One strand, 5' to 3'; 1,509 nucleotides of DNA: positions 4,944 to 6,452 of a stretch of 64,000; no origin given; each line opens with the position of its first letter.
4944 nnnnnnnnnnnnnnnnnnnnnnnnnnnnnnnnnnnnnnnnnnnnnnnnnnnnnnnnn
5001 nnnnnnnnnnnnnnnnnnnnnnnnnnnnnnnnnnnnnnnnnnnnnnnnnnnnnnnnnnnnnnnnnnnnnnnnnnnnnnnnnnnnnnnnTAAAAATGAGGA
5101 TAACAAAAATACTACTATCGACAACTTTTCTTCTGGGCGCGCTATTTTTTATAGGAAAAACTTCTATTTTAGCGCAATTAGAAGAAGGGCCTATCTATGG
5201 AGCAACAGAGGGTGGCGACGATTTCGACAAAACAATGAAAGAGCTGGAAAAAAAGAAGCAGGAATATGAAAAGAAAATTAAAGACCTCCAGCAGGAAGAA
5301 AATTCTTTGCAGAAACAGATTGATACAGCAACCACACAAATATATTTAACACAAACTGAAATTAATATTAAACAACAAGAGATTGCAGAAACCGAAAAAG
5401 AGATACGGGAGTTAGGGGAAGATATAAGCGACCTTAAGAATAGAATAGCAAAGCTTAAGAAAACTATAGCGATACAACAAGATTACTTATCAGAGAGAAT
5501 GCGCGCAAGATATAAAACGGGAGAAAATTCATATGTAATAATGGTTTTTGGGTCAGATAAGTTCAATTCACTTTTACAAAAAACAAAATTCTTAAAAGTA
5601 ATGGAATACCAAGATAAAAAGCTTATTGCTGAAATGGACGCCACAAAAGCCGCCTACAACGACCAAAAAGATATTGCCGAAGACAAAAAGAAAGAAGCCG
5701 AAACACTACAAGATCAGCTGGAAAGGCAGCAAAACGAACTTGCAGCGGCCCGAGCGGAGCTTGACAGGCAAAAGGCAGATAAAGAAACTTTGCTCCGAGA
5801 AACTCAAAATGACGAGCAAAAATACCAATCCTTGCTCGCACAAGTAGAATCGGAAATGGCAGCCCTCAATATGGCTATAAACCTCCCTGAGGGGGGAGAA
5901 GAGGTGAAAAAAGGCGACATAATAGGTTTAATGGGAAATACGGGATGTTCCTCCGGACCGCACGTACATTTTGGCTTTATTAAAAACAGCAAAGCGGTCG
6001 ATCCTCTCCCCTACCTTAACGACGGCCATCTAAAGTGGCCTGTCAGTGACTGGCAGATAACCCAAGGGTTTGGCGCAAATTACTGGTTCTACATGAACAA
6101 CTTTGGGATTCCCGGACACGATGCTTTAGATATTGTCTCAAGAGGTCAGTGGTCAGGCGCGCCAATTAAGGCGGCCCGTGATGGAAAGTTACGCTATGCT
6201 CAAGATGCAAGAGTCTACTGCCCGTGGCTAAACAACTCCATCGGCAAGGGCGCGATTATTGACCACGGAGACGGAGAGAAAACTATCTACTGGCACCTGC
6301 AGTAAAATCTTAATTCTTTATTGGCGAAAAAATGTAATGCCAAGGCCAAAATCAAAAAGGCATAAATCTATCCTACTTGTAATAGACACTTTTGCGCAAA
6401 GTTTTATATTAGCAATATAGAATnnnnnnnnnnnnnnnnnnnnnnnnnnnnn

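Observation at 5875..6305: Apparently circularly permuted M23 (LytM) peptidase domain in the FtsEX-associated EnvC-like protein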

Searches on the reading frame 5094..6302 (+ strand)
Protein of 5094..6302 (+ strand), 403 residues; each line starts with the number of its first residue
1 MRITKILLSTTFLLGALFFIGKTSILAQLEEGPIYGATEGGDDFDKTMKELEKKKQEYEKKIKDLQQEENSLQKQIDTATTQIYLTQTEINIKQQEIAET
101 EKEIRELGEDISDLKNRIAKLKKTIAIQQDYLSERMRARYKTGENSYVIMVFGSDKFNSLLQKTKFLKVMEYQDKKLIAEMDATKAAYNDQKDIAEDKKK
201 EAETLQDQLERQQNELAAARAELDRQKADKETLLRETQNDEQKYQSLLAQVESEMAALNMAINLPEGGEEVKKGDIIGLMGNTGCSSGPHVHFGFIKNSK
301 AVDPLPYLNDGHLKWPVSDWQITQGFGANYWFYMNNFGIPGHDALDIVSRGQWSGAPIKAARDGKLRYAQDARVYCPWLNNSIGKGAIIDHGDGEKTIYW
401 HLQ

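Call 3: search_protein_families(library=pfam, proteins=[window:5094-6302:+], max_evalue=0.1)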
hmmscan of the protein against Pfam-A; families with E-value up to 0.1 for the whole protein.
window:5094-6302:+ (403 aa): 19 families
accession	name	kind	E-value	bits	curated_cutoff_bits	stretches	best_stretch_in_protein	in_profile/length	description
PF01551.29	Peptidase_M23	-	3.2e-17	62.9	28.7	2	266-304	58-96/96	Peptidase family M23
PF24568.1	CC_PcsB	-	1.7e-08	34.7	27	1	118-188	1-72/75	Peptidoglycan hydrolase PcsB, coiled-coil domain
PF08614.16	ATG16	-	1.1e-06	29.4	33.7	1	46-132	74-160/200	Autophagy protein 16 (ATG16)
PF03938.19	OmpH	-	0.00011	22.8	32.4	1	45-125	18-96/141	Outer membrane protein (OmpH-like)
PF04977.20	DivIC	-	0.0014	18.9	28.9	1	90-145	19-73/80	Septum formation initiator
PF05615.18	THOC7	-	0.0018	19.1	28.7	1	39-136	14-114/136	Tho complex subunit 7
PF12795.12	MscS_porin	-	0.0023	18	34.4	1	42-138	33-128/238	Mechanosensitive ion channel porin domain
PF10473.14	CENP-F_leu_zip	-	0.0028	18.2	34.5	1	194-249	46-101/140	Leucine-rich repeats of kinetochore protein Cenp-F/LEK1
PF10186.14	ATG14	-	0.0033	17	33.2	1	57-137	23-111/347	Vacuolar sorting 38 and autophagy-related subunit 14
PF14932.11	HAUS-augmin3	-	0.0035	17.3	29.4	1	42-120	69-147/260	HAUS augmin-like complex subunit 3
PF25764.1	KIF21A_4th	-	0.0067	16.5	33.1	1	50-131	51-133/183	KIF21A-like domain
PF17675.6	APG6_N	-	0.0083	17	45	1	43-124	13-96/132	Apg6 coiled-coil region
PF13863.11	DUF4200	-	0.0092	16.8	29.7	1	43-131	21-109/119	Domain of unknown function (DUF4200)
PF08702.15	Fib_alpha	-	0.01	16.5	29.9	1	46-131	42-131/143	Fibrinogen alpha/beta chain family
PF11559.13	ADIP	-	0.013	16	34.3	1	53-137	52-136/151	Afadin- and alpha -actinin-Binding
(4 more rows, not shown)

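Call 5: find_homologous_proteins(query=window:5094-6302:+)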
Query window:5094-6302:+ (403 aa): 298 proteins with E <= 0.001 among 8000 candidates; the best 120 are listed.
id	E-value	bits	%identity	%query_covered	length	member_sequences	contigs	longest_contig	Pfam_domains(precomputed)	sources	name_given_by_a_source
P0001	5.2e-179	613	100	67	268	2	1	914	PF01551.30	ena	-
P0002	1.9e-146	506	59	99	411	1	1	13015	PF01551.30,PF24568.2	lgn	-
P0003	6.6e-144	498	57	100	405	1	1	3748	PF01551.30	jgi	jgi:septal ring factor EnvC (AmiA/AmiB activator)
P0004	2.2e-143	496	57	98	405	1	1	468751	PF01551.30,PF24568.2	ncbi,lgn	-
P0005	5.6e-141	488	55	100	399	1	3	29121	PF01551.30,PF24568.2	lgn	-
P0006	4.0e-137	475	55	100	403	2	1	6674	PF01551.30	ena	-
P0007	2.1e-134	467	55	100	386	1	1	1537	PF01551.30,PF24568.2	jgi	-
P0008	3.0e-132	459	51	99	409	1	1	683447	PF01551.30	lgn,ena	-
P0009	3.5e-132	459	58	85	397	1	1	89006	PF01551.30,PF24161.2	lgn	-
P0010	7.8e-132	458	59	85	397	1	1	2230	PF01551.30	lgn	-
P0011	9.7e-132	458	60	85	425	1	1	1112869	PF01551.30,PF24568.2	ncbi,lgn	ncbi:MAG: murein hydrolase activator EnvC family protein [Patescibacteria group bacterium]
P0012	3.8e-130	453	57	90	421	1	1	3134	PF01551.30,PF24161.2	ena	-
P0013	4.9e-127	442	56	85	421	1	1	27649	PF01551.30,PF24568.2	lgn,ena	-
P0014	9.6e-126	438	55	91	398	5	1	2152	PF01551.30,PF24568.2,PF28019.1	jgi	-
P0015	3.4e-125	436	57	83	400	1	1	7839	PF01551.30,PF24161.2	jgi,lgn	-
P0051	2.5e-66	242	38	90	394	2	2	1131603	PF01551.30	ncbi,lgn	-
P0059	4.9e-59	218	36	88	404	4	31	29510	PF01551.30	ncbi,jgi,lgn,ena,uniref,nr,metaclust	ncbi:peptidoglycan DD-metalloendopeptidase family protein [bacterium]|uniref:M23ase beta-sheet core 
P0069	1.5e-35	141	35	89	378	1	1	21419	PF01551.30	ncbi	-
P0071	8.0e-33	132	28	100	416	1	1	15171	PF01551.30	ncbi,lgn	-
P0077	1.1e-27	115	30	98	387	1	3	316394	PF01551.30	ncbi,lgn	-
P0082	6.7e-22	96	35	54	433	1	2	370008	PF13529.14,PF24568.2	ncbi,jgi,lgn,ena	-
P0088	2.8e-17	81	26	68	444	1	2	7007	PF01551.30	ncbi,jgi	jgi:peptidoglycan hydrolase CwlO-like protein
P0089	7.4e-15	73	25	96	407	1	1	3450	PF01551.30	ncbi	-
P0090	1.4e-14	72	25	90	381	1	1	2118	PF01551.30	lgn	-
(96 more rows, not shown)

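Call 21: find_related_loci(query=A2, collection=genome_contigs, flank=4000)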
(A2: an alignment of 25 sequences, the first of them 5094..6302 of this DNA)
Query A2 (403 aa) in genome_contigs; peptide patterns used: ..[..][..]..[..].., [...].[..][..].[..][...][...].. (x = any residue, [..] = any of these).
600 stretches matched a pattern (row limit reached: there are more); 424 encode a relative of the query (tblastn E <= 1e-3); the best 80 are kept; 80 distinct loci.
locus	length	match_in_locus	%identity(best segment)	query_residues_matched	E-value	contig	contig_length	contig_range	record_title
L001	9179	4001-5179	57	9-403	9e-146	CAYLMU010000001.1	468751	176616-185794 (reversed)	MAG TPA_asm: uncultured Candidatus Saccharibacteria bacterium isolate SRP193661_co1_136 genome assembly, contig: NODE_4_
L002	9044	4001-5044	60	61-403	1e-135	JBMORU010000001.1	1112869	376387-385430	MAG: Patescibacteria group bacterium isolate Betzabe_MAG188 MAG188_1, whole genome shotgun sequence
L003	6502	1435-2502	45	49-403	8e-101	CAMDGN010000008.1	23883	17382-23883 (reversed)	MAG: candidate division WWE3 bacterium isolate MiH-22jul19-111 genome assembly, contig: MiH-22jul19-C3903, whole genome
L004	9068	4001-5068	43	47-401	1e-100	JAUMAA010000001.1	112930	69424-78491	MAG: Patescibacteria group bacterium isolate P_PATE NODE_156_length_112930_cov_2.078083, whole genome shotgun sequence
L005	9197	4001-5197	40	1-403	1e-77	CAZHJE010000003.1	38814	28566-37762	MAG TPA_asm: uncultured Candidatus Saccharibacteria bacterium isolate SRP329715_co1_402 genome assembly, contig: NODE_13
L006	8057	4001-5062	40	42-403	3e-77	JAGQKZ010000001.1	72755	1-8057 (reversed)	MAG: candidate division WWE3 bacterium isolate HKST-UBA03 NODE_1_length_72755_cov_4.081593, whole genome shotgun sequenc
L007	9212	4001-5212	36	5-403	5e-71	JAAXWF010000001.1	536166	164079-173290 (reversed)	MAG: candidate division WWE3 bacterium isolate W9_Combined_metabat1_117 W9_Combined_metabat1_117_NODE_3, whole genome sh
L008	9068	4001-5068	36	48-403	2e-66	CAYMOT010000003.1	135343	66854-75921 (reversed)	MAG TPA_asm: uncultured Candidatus Saccharibacteria bacterium isolate binchicken_co179_168 genome assembly, contig: NODE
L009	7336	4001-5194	35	3-403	3e-63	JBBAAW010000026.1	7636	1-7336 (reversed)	MAG: Patescibacteria group bacterium isolate SO_2017_GW3_51 scaffold_4678_c1_OW296A_2017, whole genome shotgun sequence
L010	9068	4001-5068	35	52-402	6e-62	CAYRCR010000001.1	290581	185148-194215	MAG TPA_asm: uncultured Gammaproteobacteria bacterium isolate SRP050083_co1_366 genome assembly, contig: NODE_3_length_2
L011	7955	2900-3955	35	51-402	2e-60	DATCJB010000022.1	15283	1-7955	MAG TPA_asm: Patescibacteria group bacterium isolate SMAG_U7874 k141_377982, whole genome shotgun sequence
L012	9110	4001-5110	37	45-403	2e-59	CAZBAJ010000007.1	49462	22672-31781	MAG TPA_asm: uncultured Candidatus Saccharibacteria bacterium isolate SRP263991_co1_503 genome assembly, contig: NODE_66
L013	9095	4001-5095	33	18-402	3e-58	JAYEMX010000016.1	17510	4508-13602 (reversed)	MAG: Patescibacteria group bacterium isolate MAG070 MAG070_16, whole genome shotgun sequence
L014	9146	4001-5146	34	33-402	2e-58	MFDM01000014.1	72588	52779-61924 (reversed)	MAG: Candidatus Daviesbacteria bacterium RIFCSPLOWO2_01_FULL_39_12 rifcsplowo2_01_scaffold_2219, whole genome shotgun se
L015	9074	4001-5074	34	46-402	9e-58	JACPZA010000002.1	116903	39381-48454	MAG: Candidatus Daviesbacteria bacterium isolate NC_groundwater_877_Pr1_S2p5_34_16 Montesol18_S2p5_coassembly_scaffold_1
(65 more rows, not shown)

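Call 25: predict_structure(alignment_id=A1)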
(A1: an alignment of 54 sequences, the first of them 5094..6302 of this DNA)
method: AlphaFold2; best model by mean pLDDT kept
length: 403 residues; sequences in the alignment: 54
mean_pLDDT: 82.9   pTM: 0.51
mean pLDDT of the five models: 82.9, 82.9, 80.2, 79.0, 75.0
residues with pLDDT >= 90: 187; 70-90: 135; 50-70: 63; < 50: 18
segments of 3 or more residues with pLDDT < 50: 23-40
pLDDT, mean of each block of 10 residues (from residue 1): 80 76 42 39 69 68 64 73 82 88 95 96 96 88 69 78 84 93 96 96 97 93 84 66 59 70 81 98 93 94 96 97 90 63 94 95 97 82 95 96 96
secondary structure, 60 per line:
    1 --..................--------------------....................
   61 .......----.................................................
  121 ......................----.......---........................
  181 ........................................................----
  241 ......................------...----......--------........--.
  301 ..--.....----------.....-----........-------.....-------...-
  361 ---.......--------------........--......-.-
elements in order: H3-20 H41-67 H72-142 H147-153 H157-236 H241-262 E269-271 E276-281 E290-297 E300-302 H305-309 E320-324 H330-337 E345-349 E357-359 E364-370 E385-392 E395-400

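Call 27: fold_search(model_id=the predicted structure, library=pdb)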
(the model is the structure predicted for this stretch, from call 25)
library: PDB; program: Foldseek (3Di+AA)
matches with E <= 10: 563; with E <= 0.001: 2
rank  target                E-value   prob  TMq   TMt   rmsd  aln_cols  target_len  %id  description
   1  6tpi_A                2.5e-04  1.00  0.33  0.35  17.6       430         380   15  EnvC bound to the FtsX periplasmic domain (released 2020-11-04)
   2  8tzl_E                5.5e-04  1.00  0.37  0.42  15.1       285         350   17  Cryo-EM structure of Vibrio cholerae FtsE/FtsX/EnvC complex, full-length (released 2023-12-20)
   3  9c4k_B                9.4e-03  0.54  0.21  0.09  42.6       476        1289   10  Yersinia entomophaga holotoxin complex in prepore conformation (released 2025-12-31)
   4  9a6c_A                1.0e-02  0.44  0.13  0.09  34.4       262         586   18  Integrative model of YYDD-YYDB by crosslinking MS and deep learning (released 2024-09-18)
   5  9mli_A                1.5e-02  0.98  0.24  0.05  16.3       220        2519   14  Xenorhabdus nematophilus XptA2 RBD C Chimera (released 2025-03-05)
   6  6ewy                  1.9e-02  0.97  0.21  0.38  14.0       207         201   12  RipA Peptidoglycan hydrolase (Rv1477, Mycobacterium tuberculosis) N-terminal domain (released 2018-05-02)
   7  5xg2                  1.9e-02  0.90  0.18  0.29  22.9       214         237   17  Crystal structure of a coiled-coil segment (residues 345-468 and 694-814) of Pyrococcus yayanosii Smc (released 2017-06-07)
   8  4cgk_A                2.0e-02  1.00  0.32  0.36  15.3       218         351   20  Crystal structure of the essential protein PcsB from Streptococcus pneumoniae (released 2014-05-21)
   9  7tva_A                2.5e-02  0.77  0.24  0.18  23.2       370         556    9  Stat5a Core in complex with AK2292 (released 2023-02-15)
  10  8idc_E                2.8e-02  1.00  0.32  0.42   4.0       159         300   17  Cryo-EM structure of Mycobacterium tuberculosis FtsEX/RipC complex in peptidisc (released 2023-10-04)
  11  8i4v_B                4.3e-02  0.84  0.18  0.27  21.0       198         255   16  Cryo-EM structure of 5-subunit Smc5/6 arm region (released 2024-06-26)
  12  4cgk_B                6.0e-02  0.99  0.31  0.35  18.5       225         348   20  Crystal structure of the essential protein PcsB from Streptococcus pneumoniae (released 2014-05-21)
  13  8cq0_A                6.4e-02  0.69  0.19  0.05  22.7       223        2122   12  Photorhabdus luminescens TcdA1 prepore-to-pore intermediate, K567W K2008W mutant (released 2024-03-13)
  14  8jia_E                6.8e-02  1.00  0.31  0.43   4.3       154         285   16  Cryo-EM structure of Mycobacterium tuberculosis ATP bound FtsE(E165Q)X/RipC complex in peptidisc (released 2023-10-04)
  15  5sxa_B                7.6e-02  1.00  0.31  0.56   4.9       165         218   14  Crystal Structure of PI3Kalpha in complex with fragment 10 (released 2017-02-15)
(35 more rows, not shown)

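Call 45: search_protein_families(library=ncbifam, proteins=[window:5094-6302:+], max_evalue=0.01)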
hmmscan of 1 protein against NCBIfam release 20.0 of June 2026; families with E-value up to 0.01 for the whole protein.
window:5094-6302:+ (403 aa): 25 families
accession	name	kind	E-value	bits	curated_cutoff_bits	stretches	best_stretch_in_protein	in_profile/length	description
NF052530.1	Heli_ShapePgp3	exception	1.7e-13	50.3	300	2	267-308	223-264/270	peptidoglycan metallopeptidase Pgp3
NF008644.1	PRK11637.1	equivalog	1.7e-13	50.3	270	2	47-242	5-193/385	murein hydrolase activator EnvC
NF008652.0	PRK11649.1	equivalog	2.4e-09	36.4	341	1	264-305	366-407/439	murein DD-endopeptidase MepM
NF052336.1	PdgHdaseHSB100310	equivalog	6.3e-08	32.3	500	1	267-300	113-146/316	peptidoglycan hydrolase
NF038350.1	taxis_HmpF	equivalog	1.2e-07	30.5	200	1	42-134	448-540/553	pilus motility taxis protein HmpF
TIGR02168.1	SMC_prok_B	equivalog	1.2e-07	29.9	567.35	1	52-262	231-444/1181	chromosome segregation protein SMC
NF053825.1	PdgNdpepShyA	equivalog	8.3e-07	28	700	1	266-305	351-390/425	peptidoglycan DD-endopeptidase ShyA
TIGR04523.1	Mplasa_alph_rch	subfamily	1.6e-05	23.1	270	1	45-253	439-649/745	helix-rich protein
NF045487.1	ASRP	equivalog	2e-05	23.4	300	1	43-136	314-403/593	archaea-specific SMC-related protein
TIGR02169.1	SMC_prok_A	equivalog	6.7e-05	20.8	729.4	1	46-256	703-893/1165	chromosome segregation protein SMC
NF053824.1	PdgNdpepShyC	equivalog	0.0001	21.4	700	1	266-298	351-383/429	peptidoglycan DD-endopeptidase ShyC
NF046104.1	PptglHdxlasePcsB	equivalog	0.00026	20.3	450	1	52-257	31-228/400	peptidoglycan hydrolase PcsB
NF038218.1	IcmG_DotF_IVB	equivalog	0.0003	20.5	200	1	51-124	115-188/266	type IVB secretion system protein IcmG/DotF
NF046048.1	NlpC_P60_DIP1281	equivalog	0.00055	18.9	517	1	50-250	23-228/587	DIP1281 family NlpC/P60 protein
NF033930.1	pneumo_PspA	exception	0.00067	18.5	850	0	54-243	158-359/659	pneumococcal surface protein A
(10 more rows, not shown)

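Call 56: list_cluster_members(proteins=[P0089, P0090, P0088, P0071, P0059, P0082, P0004, P0077, P0051, P0069])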
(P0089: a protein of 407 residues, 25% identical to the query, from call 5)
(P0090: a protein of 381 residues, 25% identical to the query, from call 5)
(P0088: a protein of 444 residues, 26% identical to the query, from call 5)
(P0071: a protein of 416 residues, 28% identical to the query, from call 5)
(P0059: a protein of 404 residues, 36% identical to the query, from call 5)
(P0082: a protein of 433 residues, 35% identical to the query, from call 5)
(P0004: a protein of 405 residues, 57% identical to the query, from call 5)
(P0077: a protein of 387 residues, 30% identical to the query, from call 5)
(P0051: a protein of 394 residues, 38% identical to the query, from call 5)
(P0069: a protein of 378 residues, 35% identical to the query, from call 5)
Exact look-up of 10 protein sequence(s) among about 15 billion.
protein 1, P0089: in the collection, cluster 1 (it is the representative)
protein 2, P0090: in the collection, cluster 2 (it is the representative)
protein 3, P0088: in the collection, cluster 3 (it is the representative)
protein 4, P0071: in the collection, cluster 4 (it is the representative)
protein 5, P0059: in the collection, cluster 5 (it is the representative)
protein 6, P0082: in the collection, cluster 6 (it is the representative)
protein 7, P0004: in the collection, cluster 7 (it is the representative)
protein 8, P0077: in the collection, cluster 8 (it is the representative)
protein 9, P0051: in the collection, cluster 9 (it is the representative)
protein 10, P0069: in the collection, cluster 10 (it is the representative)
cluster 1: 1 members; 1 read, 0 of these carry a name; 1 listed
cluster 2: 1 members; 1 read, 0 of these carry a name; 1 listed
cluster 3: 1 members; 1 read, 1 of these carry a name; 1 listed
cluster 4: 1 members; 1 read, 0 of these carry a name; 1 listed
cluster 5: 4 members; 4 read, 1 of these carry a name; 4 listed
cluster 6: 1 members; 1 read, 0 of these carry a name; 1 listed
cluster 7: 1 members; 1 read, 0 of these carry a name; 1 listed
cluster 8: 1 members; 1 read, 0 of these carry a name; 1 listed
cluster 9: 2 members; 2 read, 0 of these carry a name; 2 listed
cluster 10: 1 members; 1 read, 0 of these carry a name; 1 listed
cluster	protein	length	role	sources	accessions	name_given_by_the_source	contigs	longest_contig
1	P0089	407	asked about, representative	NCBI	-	-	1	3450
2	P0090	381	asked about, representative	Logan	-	-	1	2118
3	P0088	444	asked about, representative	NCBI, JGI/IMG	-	peptidoglycan hydrolase CwlO-like protein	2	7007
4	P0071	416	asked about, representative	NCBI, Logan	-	-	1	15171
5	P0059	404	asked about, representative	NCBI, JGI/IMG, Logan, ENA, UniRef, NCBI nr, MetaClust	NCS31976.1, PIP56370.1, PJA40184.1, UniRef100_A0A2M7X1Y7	peptidoglycan DD-metalloendopeptidase family protein [bacterium] | M23ase beta-sheet core domain-containing protein n=2 Tax=Katanobacteria TaxID=422282 ... | \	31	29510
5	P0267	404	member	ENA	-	-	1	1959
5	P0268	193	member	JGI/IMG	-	-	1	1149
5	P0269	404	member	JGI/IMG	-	-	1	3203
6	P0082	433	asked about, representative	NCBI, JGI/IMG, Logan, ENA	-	-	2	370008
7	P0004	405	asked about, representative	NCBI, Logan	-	-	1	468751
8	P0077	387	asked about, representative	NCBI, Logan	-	-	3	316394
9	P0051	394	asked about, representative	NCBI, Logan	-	-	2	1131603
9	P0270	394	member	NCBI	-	-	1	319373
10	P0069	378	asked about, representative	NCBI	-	-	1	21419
